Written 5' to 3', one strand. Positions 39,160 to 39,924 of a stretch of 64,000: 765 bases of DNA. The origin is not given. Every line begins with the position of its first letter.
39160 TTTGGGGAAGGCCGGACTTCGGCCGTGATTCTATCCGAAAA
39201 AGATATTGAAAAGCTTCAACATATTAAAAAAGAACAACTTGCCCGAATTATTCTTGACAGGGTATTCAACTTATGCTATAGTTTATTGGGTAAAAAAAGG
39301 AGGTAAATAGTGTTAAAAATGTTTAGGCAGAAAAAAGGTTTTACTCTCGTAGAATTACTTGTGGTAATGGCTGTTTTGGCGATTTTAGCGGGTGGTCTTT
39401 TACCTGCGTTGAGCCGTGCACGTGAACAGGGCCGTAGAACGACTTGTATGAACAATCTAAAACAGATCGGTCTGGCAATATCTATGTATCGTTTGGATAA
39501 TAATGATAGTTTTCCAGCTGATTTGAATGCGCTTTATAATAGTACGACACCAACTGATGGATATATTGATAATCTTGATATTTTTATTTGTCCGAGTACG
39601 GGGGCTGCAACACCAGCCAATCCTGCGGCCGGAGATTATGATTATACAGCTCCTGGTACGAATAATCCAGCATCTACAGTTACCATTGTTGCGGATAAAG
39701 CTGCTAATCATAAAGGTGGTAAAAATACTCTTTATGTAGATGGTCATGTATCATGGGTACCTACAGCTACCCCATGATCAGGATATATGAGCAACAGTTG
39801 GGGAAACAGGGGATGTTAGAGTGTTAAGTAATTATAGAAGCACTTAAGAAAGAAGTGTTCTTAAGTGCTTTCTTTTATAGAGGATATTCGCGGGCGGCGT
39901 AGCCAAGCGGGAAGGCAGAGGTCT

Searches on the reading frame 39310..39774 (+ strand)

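Call 17: search_protein_families(library=pfam, proteins=[window:39310-39774:+], max_evalue=0.001)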
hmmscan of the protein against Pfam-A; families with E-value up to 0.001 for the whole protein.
window:39310-39774:+ (155 aa): 3 families
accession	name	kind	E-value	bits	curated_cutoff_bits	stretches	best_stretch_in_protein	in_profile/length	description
PF07596.16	SBP_bac_10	-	2.2e-12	48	23.3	1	36-70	2-35/268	Protein of unknown function (DUF1559)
PF07963.17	N_methyl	-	6e-10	38.7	21.2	1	6-31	2-27/27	Prokaryotic N-terminal methylation motif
PF08334.16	T2SSG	-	7.2e-05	23.2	21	1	37-136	5-100/108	Type II secretion system (T2SS), protein G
